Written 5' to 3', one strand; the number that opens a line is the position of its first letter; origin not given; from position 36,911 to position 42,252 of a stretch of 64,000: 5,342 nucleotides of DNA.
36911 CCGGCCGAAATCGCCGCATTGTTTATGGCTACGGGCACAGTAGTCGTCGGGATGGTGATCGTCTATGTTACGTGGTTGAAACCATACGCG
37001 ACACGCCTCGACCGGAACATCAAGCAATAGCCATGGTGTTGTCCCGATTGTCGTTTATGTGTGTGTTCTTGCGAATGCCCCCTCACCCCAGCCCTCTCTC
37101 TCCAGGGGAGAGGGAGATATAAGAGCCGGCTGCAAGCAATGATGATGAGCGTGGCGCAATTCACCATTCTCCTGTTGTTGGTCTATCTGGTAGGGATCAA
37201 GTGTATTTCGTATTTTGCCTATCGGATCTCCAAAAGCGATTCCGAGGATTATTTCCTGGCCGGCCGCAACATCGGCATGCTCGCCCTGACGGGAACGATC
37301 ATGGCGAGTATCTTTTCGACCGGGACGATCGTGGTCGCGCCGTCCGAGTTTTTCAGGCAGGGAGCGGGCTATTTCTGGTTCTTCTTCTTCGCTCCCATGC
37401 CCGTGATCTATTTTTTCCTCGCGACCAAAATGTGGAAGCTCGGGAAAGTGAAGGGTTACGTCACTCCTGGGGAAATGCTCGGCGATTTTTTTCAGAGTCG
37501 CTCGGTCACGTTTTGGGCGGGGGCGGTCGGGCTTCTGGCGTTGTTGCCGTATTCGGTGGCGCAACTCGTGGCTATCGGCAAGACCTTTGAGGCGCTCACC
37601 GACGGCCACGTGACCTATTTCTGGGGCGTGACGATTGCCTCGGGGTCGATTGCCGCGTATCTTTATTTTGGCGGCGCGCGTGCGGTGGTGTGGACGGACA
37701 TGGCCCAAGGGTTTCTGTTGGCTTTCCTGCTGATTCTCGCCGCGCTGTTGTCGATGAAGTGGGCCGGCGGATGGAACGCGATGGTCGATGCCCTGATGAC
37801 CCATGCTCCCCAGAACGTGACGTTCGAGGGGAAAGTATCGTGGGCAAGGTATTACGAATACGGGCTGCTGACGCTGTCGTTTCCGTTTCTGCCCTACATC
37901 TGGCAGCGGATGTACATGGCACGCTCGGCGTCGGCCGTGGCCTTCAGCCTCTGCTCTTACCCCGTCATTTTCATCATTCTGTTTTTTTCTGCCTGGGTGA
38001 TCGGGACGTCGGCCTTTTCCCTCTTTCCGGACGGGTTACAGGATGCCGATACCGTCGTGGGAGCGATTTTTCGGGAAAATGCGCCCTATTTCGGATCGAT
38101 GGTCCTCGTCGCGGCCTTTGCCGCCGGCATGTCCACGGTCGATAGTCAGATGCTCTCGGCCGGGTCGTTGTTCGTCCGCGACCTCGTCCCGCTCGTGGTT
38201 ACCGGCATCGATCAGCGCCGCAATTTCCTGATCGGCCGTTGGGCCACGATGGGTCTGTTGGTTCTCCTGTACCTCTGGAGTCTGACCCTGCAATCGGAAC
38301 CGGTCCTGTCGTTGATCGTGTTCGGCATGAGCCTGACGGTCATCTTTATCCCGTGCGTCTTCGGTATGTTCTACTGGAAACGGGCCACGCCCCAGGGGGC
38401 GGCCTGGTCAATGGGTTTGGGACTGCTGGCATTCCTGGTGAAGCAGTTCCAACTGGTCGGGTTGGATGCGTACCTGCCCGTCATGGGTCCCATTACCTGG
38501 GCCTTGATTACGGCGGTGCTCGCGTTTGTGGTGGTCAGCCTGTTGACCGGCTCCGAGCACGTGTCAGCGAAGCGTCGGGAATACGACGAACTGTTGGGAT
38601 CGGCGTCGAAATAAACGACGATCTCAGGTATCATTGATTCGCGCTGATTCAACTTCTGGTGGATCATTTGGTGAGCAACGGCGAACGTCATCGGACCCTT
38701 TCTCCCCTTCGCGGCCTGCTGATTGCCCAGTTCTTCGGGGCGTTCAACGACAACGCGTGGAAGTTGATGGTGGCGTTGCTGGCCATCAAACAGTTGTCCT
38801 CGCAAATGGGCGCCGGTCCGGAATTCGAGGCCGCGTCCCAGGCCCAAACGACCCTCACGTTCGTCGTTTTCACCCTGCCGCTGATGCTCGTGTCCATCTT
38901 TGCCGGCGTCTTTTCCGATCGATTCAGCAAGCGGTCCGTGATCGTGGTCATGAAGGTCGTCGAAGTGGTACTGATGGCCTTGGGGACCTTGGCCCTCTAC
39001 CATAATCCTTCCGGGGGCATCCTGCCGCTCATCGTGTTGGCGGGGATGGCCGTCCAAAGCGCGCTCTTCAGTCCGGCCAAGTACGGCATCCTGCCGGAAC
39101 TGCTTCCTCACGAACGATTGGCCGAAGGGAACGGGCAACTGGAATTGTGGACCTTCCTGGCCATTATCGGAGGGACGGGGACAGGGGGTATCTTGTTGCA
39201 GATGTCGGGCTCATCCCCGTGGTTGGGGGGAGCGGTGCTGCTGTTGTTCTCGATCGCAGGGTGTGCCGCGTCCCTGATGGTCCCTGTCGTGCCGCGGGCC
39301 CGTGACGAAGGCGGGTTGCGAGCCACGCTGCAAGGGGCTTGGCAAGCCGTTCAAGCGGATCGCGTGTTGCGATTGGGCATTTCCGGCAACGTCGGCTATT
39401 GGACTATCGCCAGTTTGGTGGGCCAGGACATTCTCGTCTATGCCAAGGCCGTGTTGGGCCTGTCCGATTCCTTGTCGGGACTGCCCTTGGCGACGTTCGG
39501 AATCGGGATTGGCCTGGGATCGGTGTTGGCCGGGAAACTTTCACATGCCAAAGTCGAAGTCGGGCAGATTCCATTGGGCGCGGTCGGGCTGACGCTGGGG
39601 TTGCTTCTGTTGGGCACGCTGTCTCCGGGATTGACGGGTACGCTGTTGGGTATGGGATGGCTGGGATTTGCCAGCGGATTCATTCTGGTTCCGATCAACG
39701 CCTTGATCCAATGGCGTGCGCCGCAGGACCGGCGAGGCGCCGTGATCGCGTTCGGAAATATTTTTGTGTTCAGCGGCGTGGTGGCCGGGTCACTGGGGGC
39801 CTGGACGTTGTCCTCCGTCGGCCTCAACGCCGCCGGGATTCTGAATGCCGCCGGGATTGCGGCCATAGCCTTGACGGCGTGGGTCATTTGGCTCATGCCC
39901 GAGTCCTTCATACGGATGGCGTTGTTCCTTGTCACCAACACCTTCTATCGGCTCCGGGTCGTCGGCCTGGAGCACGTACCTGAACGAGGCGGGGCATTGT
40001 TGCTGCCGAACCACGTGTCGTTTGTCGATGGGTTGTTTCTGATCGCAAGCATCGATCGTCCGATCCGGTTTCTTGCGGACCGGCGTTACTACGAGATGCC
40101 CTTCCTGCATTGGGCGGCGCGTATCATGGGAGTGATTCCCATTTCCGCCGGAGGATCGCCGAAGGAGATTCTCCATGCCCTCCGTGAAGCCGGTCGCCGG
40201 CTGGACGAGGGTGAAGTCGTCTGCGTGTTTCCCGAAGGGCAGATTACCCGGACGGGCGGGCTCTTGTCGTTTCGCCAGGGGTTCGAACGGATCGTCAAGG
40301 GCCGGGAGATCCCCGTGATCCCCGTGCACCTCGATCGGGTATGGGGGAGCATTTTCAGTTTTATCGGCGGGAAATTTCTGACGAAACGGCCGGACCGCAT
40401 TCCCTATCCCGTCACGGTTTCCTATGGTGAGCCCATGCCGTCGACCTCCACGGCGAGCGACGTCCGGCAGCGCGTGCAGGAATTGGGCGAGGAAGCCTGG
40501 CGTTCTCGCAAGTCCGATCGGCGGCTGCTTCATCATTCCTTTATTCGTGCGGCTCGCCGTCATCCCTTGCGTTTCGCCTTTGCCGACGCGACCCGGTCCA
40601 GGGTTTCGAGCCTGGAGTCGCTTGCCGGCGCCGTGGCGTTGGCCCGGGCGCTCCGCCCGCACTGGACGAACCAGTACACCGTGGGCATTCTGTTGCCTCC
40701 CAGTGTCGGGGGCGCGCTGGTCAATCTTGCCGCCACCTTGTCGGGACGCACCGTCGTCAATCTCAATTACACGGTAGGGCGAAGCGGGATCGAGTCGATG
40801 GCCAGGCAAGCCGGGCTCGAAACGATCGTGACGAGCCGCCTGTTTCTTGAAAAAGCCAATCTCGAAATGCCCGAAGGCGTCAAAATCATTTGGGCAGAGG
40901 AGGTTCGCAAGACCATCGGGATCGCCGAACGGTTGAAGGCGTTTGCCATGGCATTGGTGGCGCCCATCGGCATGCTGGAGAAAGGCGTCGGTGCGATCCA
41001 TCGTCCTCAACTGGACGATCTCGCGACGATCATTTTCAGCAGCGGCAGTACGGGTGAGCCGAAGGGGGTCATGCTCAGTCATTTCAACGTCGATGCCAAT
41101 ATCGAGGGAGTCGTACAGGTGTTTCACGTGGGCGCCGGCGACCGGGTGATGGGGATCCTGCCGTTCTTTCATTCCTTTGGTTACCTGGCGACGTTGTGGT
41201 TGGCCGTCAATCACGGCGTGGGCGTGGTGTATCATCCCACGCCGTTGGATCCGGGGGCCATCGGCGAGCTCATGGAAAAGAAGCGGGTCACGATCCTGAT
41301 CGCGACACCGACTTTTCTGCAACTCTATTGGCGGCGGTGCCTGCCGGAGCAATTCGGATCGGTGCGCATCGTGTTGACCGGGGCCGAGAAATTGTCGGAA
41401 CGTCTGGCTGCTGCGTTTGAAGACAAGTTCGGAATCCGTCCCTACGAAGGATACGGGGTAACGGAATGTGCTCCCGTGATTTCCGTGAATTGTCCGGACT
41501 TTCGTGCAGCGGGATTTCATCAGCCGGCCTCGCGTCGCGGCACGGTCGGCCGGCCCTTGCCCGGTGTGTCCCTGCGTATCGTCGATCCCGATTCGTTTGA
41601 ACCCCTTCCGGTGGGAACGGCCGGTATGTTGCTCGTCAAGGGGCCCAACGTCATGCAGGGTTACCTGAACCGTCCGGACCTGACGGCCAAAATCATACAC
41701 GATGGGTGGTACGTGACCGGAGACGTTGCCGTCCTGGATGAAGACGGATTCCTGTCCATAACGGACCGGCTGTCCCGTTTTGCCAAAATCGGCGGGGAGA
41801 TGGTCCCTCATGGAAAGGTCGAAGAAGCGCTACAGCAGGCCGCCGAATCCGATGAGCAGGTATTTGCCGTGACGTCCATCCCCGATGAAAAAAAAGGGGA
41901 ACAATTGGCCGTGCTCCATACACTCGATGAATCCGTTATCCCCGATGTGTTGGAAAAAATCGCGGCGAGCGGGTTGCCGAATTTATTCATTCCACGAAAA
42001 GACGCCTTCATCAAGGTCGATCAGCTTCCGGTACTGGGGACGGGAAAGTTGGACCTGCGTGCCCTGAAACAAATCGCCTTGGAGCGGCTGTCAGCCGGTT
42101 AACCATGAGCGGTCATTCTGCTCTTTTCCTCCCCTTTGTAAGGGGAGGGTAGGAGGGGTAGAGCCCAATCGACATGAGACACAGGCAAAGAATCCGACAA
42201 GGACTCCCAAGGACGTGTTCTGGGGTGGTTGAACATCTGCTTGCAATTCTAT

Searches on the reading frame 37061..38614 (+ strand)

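Call 80: search_protein_families(library=pfam, proteins=[window:37061-38614:+], max_evalue=0.00001)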
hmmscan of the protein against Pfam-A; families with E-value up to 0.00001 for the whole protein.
window:37061-38614:+ (517 aa): 1 family
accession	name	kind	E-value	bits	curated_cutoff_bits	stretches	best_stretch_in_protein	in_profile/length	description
PF00474.23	SSF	-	9.8e-29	100.9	22.8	1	64-454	1-406/406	Sodium:solute symporter family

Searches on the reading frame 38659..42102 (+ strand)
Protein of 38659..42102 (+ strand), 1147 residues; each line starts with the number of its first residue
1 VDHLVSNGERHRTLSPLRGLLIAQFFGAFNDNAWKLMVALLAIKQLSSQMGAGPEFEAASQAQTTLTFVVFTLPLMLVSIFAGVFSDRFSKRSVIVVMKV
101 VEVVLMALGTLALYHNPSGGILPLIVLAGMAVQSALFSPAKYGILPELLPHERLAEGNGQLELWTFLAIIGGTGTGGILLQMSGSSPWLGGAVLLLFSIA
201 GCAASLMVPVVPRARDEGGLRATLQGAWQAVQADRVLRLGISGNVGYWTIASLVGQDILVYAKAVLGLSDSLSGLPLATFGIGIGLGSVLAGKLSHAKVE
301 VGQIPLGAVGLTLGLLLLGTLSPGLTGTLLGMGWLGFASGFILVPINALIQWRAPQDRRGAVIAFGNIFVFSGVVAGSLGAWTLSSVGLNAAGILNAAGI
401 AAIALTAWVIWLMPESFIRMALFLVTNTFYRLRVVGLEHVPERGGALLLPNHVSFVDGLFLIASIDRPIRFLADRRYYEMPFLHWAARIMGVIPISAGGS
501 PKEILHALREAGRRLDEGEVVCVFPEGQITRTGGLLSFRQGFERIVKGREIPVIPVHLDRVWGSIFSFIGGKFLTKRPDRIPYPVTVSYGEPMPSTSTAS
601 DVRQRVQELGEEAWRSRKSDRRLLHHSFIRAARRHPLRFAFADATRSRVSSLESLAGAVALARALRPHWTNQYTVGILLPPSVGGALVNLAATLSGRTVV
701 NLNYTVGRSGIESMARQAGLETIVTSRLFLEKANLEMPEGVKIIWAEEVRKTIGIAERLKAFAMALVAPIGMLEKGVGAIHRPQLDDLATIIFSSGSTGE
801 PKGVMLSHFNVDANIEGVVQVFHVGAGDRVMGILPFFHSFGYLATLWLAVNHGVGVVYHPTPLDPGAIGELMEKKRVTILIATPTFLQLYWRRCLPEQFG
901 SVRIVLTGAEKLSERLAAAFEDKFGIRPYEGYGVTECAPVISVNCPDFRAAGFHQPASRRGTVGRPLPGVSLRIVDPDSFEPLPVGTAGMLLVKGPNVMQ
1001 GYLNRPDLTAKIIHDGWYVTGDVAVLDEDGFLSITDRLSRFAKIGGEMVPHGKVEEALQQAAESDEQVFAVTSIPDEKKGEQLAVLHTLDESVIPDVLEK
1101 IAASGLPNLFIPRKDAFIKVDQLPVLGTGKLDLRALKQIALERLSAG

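Call 80: search_protein_families(library=pfam, proteins=[window:38659-42102:+], max_evalue=0.00001)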
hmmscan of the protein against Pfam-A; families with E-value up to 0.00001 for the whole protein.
window:38659-42102:+ (1147 aa): 4 families
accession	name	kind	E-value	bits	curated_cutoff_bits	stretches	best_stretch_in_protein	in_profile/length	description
PF00501.34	AMP-binding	-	8.1e-68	229.4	29.9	1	630-1003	3-384/384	AMP-binding enzyme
PF01553.26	Acyltransferase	-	5.5e-25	88.1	23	1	431-557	1-130/132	Acyltransferase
PF07690.21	MFS_1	-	4.9e-21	75.5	33.4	1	22-377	3-346/347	Major Facilitator Superfamily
PF05977.19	MFS_3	-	2.9e-07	29.7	27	1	59-406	42-387/524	Transmembrane secretion effector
